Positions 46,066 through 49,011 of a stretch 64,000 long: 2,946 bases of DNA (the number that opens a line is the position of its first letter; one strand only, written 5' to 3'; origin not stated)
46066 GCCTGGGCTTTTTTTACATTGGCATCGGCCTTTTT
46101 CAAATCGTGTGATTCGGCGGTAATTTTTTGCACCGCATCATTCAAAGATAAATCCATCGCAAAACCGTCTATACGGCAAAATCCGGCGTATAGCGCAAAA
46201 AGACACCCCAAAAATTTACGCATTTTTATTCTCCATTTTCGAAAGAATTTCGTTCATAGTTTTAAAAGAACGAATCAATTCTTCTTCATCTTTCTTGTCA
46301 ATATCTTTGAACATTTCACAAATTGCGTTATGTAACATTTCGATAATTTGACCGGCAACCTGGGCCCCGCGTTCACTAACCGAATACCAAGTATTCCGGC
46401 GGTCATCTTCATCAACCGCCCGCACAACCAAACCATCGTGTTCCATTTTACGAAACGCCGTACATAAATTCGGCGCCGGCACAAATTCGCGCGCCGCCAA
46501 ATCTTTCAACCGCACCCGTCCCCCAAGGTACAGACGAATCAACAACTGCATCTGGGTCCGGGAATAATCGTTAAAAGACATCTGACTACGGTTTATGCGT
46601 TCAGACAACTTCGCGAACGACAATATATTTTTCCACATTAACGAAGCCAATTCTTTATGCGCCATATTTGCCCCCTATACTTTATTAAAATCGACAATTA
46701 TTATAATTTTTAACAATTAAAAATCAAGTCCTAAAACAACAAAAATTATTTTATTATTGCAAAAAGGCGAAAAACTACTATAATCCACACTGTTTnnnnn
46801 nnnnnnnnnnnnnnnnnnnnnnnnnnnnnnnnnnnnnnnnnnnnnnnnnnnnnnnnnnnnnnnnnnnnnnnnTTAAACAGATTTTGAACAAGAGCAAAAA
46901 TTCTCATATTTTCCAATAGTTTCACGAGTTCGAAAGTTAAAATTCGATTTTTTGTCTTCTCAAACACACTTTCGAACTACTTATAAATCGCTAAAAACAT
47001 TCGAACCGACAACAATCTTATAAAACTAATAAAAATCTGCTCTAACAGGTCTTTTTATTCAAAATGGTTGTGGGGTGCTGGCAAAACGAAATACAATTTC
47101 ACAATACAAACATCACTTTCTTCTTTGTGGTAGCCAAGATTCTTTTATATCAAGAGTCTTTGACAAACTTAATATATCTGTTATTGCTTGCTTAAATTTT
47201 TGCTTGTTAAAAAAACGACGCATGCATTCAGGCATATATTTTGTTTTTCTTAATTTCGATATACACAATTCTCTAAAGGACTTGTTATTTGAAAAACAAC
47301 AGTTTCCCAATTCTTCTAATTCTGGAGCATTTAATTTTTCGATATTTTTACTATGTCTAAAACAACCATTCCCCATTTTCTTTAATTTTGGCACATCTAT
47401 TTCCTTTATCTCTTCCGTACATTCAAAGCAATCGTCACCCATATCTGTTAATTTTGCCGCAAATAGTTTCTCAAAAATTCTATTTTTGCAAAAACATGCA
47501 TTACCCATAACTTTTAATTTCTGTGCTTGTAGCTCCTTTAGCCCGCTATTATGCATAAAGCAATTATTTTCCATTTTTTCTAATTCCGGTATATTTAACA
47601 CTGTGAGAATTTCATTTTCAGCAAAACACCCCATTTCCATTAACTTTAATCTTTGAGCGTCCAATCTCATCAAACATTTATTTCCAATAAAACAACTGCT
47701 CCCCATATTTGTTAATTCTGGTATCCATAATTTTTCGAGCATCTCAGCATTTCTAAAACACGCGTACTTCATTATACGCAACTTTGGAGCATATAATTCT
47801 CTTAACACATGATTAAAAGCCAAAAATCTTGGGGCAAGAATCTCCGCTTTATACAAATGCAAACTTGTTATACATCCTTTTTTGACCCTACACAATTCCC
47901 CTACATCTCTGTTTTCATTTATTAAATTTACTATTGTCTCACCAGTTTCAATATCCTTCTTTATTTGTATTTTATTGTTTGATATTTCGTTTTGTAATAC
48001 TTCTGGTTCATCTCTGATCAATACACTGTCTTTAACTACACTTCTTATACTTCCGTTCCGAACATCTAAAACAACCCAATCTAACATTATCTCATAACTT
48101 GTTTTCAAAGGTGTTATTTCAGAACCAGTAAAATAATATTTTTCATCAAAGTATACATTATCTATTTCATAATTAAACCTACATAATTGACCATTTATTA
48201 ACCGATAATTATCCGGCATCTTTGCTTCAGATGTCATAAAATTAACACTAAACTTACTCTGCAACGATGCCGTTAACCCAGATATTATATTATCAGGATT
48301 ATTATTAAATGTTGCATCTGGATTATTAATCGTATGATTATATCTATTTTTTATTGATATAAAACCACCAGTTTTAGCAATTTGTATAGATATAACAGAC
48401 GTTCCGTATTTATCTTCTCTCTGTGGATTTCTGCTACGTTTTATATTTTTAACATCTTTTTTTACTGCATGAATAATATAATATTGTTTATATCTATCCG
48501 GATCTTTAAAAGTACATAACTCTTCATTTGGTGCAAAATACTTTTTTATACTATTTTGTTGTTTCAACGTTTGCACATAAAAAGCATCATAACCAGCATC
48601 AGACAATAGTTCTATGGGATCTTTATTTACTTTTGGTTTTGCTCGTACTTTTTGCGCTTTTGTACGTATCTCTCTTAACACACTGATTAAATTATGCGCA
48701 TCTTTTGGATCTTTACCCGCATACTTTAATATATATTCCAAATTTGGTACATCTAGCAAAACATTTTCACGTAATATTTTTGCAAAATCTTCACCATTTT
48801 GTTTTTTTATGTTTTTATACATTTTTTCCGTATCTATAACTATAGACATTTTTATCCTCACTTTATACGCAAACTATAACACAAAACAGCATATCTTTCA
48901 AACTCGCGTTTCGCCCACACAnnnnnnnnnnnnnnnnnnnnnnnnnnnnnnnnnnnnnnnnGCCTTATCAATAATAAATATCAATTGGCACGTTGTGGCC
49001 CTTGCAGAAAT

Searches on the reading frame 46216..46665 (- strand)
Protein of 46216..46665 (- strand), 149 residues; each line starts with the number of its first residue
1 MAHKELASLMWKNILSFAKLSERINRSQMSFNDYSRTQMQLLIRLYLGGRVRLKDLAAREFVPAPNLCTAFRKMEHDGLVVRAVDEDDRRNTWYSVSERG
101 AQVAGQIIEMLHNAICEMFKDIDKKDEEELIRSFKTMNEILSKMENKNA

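Call 22: search_protein_families(library=pfam, proteins=[window:46216-46665:-], max_evalue=0.001)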
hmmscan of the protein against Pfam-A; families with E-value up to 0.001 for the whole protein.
window:46216-46665:- (149 aa): 4 families
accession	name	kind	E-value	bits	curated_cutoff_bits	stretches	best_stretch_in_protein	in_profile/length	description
PF01047.28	MarR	-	1e-08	35.4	24.6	1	35-91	2-58/59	MarR family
PF12802.13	MarR_2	-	1e-06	29.2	27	1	33-90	2-60/61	MarR family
PF01638.23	HxlR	-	5.2e-05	23.5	20.8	1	40-111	9-80/91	HxlR-like helix-turn-helix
PF13463.12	HTH_27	-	5.6e-05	23.8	22.2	1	36-100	3-68/68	Winged helix DNA-binding domain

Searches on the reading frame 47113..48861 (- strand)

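Call 22: search_protein_families(library=pfam, proteins=[window:47113-48861:-], max_evalue=0.001)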
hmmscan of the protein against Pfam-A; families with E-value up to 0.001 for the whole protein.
window:47113-48861:- (582 aa): 1 family
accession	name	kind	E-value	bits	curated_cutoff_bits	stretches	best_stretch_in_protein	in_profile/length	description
PF13306.12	LRR_5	-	7.8e-18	65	27.7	2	409-528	4-125/127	BspA type Leucine rich repeat region (6 copies)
